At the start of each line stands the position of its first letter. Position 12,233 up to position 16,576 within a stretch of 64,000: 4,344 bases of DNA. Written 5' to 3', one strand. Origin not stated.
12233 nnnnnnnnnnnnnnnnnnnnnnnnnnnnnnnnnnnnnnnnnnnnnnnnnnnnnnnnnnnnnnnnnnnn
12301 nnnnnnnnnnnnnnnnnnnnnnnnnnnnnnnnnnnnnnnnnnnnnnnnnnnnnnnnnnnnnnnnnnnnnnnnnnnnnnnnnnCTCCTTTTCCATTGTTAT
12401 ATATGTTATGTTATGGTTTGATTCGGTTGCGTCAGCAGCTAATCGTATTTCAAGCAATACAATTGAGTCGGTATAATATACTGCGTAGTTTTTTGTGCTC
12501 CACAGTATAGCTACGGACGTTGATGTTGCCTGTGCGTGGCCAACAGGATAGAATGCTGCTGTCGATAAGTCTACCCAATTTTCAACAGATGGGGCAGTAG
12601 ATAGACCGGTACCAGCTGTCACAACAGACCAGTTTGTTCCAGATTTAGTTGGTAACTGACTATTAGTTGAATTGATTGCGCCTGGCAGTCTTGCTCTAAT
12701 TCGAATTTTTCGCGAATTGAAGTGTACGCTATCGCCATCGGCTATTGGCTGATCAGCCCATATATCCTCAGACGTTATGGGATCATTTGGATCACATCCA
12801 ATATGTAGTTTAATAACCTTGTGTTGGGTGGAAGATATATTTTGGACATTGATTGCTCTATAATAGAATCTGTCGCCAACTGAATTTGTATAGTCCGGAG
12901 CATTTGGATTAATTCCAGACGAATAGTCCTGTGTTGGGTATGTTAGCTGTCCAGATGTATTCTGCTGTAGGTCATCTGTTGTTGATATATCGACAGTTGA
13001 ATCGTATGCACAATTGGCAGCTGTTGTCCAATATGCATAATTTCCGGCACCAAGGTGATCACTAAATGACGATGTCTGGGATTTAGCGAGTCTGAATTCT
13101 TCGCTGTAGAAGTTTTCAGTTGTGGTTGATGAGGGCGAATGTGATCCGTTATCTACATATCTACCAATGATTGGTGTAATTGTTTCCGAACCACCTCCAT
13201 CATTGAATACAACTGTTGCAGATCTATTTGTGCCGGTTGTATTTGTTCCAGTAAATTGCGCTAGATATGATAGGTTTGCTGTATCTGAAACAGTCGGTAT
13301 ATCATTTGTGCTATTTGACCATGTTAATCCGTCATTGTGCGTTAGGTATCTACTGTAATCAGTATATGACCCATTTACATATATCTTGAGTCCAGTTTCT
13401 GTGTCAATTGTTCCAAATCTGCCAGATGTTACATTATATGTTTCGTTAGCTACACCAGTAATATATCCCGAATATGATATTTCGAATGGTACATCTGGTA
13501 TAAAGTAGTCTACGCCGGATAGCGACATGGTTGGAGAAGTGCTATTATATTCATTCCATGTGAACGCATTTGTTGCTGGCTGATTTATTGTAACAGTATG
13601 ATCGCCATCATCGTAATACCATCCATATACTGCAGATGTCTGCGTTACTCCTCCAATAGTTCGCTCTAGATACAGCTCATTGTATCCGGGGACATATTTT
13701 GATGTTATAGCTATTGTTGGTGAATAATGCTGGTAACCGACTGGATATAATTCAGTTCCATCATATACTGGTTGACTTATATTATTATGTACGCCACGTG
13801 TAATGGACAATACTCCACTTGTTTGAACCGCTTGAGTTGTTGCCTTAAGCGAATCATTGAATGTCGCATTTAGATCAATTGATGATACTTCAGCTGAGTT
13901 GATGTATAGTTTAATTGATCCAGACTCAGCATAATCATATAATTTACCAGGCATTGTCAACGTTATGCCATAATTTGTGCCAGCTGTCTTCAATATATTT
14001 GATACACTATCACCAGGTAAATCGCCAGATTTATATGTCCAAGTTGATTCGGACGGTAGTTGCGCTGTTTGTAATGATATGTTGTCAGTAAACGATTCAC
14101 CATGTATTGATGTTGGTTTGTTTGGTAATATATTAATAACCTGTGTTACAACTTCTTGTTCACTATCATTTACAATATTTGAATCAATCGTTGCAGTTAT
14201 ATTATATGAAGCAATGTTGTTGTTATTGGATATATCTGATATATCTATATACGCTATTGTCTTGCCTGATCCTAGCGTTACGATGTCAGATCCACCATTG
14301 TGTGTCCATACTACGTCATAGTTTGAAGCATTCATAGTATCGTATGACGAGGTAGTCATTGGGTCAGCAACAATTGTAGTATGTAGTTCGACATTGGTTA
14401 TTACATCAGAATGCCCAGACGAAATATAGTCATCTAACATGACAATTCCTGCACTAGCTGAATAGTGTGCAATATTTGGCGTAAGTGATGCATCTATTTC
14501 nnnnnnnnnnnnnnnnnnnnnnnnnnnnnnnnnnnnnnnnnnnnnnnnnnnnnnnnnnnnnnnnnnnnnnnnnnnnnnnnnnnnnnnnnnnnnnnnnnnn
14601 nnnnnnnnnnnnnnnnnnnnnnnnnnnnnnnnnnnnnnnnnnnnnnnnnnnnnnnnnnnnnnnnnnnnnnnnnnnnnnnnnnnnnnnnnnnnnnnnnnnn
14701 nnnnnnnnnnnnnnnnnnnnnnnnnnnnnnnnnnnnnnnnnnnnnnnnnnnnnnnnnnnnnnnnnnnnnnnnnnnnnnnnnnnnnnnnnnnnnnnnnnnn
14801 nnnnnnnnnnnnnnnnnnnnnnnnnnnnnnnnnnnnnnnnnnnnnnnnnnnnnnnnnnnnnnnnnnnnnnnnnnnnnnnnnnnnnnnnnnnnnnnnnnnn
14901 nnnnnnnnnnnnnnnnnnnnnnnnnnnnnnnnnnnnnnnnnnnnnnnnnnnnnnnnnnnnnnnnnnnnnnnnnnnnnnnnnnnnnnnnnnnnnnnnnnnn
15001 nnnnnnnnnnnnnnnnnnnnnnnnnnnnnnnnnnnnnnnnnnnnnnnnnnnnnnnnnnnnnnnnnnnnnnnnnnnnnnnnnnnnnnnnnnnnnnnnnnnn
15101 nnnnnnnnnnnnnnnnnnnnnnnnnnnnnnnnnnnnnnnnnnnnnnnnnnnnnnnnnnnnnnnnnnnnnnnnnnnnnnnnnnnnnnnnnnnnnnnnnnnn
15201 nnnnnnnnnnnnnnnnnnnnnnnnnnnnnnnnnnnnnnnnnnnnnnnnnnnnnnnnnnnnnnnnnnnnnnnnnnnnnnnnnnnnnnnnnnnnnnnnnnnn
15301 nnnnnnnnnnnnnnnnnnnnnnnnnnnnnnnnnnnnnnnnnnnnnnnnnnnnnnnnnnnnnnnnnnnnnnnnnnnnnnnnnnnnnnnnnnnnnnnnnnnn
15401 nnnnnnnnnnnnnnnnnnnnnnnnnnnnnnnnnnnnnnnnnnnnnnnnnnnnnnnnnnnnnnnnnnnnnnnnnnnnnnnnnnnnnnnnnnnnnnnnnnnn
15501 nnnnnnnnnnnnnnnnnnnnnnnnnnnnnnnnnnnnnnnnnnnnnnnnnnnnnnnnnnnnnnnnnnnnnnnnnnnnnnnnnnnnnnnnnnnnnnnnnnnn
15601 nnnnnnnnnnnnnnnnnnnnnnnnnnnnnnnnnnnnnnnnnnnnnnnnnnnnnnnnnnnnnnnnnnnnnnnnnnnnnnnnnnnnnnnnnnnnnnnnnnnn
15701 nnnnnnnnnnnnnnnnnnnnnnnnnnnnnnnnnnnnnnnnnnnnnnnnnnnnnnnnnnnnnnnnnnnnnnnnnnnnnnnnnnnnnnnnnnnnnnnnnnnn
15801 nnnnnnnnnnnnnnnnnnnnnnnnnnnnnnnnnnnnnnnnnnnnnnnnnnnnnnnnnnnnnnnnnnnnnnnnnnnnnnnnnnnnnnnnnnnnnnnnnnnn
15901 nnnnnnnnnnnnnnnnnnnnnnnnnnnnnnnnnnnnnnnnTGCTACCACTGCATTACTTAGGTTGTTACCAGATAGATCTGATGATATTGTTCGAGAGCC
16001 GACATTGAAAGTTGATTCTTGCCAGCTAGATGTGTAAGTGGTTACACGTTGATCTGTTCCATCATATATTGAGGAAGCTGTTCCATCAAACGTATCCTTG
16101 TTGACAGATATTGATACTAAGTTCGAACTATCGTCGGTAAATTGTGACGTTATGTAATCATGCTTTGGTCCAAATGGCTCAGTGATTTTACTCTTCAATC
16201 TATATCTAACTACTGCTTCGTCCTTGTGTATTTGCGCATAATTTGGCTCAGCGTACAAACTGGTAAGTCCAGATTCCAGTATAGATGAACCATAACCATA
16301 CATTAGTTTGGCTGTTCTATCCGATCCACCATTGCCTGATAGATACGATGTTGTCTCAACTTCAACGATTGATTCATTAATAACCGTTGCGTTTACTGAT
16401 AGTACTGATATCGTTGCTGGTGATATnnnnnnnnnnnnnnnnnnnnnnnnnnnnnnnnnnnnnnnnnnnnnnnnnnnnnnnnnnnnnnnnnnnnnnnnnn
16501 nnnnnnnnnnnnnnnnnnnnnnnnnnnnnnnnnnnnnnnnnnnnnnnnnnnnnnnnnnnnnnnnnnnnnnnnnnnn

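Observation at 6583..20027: Paralogous family of fibre proteins built from shuffled modules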

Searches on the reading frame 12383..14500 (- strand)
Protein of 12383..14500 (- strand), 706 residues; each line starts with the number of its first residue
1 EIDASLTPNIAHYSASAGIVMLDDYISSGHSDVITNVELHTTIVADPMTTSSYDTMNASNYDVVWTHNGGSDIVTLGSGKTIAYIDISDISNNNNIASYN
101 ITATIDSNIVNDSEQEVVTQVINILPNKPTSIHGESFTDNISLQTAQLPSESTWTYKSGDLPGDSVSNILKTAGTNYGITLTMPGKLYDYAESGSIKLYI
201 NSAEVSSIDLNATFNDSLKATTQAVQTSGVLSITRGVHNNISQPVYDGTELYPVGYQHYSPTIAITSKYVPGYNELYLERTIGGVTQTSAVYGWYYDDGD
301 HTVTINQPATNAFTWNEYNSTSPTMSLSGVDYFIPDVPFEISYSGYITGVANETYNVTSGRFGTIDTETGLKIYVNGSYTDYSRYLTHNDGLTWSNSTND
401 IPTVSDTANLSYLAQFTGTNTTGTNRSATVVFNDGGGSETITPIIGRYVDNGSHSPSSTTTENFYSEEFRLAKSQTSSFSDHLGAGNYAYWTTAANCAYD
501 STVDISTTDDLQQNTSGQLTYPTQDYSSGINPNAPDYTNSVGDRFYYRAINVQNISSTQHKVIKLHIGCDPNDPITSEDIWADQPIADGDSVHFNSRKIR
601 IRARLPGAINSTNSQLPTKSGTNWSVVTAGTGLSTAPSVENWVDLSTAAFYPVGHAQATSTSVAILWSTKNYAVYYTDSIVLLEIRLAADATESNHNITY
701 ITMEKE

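Call 77: search_protein_families(library=pfam, proteins=[window:12383-14500:-], max_evalue=1)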
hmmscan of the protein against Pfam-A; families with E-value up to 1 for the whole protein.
window:12383-14500:- (706 aa): 2 families
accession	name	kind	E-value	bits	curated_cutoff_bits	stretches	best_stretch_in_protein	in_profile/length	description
PF13004.13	BACON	-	0.038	14.4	25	1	419-442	32-57/61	Putative binding domain, N-terminal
PF03637.22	Mob1_phocein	-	0.042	14.3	27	1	22-121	21-117/170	Mob1/phocein family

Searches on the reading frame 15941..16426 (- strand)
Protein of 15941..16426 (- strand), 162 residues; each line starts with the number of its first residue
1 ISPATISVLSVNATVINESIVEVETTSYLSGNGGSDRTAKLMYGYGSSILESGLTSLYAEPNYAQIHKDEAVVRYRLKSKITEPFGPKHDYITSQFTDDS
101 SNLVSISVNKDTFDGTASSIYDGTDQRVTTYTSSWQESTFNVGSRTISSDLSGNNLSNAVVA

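Call 31: predict_structure(alignment_id=A1)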
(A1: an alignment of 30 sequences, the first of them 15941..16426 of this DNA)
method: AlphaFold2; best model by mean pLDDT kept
length: 162 residues; sequences in the alignment: 30
mean_pLDDT: 88.2   pTM: 0.81
mean pLDDT of the five models: 88.2, 84.4, 84.0, 83.9, 81.0
residues with pLDDT >= 90: 90; 70-90: 67; 50-70: 5; < 50: 0
segments of 3 or more residues with pLDDT < 50: none
pLDDT, mean of each block of 10 residues (from residue 1): 79 89 90 93 91 87 81 95 78 92 90 87 92 95 95 81 72
secondary structure, 60 per line:
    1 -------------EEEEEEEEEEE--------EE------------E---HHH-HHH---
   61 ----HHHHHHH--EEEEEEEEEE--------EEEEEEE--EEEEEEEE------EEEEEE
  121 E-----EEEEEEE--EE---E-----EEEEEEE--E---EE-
elements in order: E14-24 H65-71 E74-83 E92-98 E101-108 E115-121 E127-133 E147-153

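Call 42: search_protein_representatives(alignment_id=A1)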
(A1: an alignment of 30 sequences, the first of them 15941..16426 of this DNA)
Query: 30 sequences, 173 profile positions. Proteins with E-value up to 0.001 (for the whole library): 70; up to 1e-10: 60; up to 1e-30: 25. The best 70 are listed.
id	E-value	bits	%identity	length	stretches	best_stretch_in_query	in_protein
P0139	0.0e+00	1756.7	-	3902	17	2-170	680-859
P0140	7.2e-258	862.3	-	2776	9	5-169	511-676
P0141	2.3e-248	831.4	-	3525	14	3-146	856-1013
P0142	9.2e-221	741.5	-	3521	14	7-163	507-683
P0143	4.1e-196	661.3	-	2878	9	3-166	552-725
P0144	1.4e-175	594.4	-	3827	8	3-161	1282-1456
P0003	8.5e-174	588.6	-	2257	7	2-170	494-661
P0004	5.0e-164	556.8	-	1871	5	2-170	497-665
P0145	1.3e-154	526.2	-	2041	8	5-170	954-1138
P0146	1.5e-131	451.1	-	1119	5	6-164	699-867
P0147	3.0e-130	446.9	-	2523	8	2-168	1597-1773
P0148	4.5e-102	355.1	-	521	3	2-171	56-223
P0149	4.1e-84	296.6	-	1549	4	4-168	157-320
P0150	1.3e-82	291.8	-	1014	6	3-162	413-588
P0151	1.4e-80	285.2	-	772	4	5-169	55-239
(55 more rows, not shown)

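Call 89: fold_search(model_id=the predicted structure, library=viral)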
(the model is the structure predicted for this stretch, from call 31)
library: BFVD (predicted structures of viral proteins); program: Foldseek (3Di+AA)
matches with E <= 10: 497; with E <= 0.001: 0
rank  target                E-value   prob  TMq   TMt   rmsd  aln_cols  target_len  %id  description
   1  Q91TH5                1.1e-02  0.87  0.22  0.19  15.8       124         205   17  T121.5 [Tupaiid herpesvirus 1 (strain 1)]
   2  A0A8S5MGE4            1.1e-02  0.72  0.28  0.12  16.9       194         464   10  PknB-like protein [Podoviridae sp. ctqve24]
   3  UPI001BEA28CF         1.4e-02  0.85  0.34  0.14  13.7       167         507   10  (no name look-up for this kind of identifier)
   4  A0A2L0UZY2            2.9e-02  0.63  0.28  0.10  11.4       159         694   13  Uncharacterized protein [Agrobacterium phage Atu_ph07]
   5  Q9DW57                4.6e-02  0.38  0.25  0.08  25.8       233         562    8  Pr138 [Rat cytomegalovirus (strain Maastricht)]
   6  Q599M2                1.1e-01  0.20  0.22  0.13  25.7       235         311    8  R138 protein (Fragment) [Murid betaherpesvirus 2]
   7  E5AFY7                1.1e-01  0.15  0.14  0.10  14.6       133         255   15  Uncharacterized protein [Erwinia phage phiEa104]
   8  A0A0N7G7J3            1.2e-01  0.15  0.20  0.13  13.6       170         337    9  Uncharacterized protein [Chrysochromulina ericina virus CeV-01B]
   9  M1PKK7                1.6e-01  0.90  0.43  0.48   5.1       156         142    8  (no name in the UniProt tables at hand)
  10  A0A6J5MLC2            1.7e-01  0.10  0.19  0.07  22.4       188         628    8  Uncharacterized protein [uncultured Caudovirales phage]
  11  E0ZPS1                1.8e-01  0.28  0.29  0.06  21.4       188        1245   12  Minor capsid protein [Antheraea mylitta cypovirus 4]
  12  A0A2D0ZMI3            1.9e-01  0.82  0.27  0.29   5.7        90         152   12  MHC Class II [vespertilionid gammaherpesvirus 3]
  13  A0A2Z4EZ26            1.9e-01  0.18  0.21  0.09  21.0       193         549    9  (no name in the UniProt tables at hand)
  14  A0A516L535            1.9e-01  0.10  0.18  0.05  30.9       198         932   12  (no name in the UniProt tables at hand)
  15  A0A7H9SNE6            2.2e-01  0.75  0.28  0.24   6.0        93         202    9  Envelope glycoprotein C homolog (Fragment) [Gallid alphaherpesvirus 2]
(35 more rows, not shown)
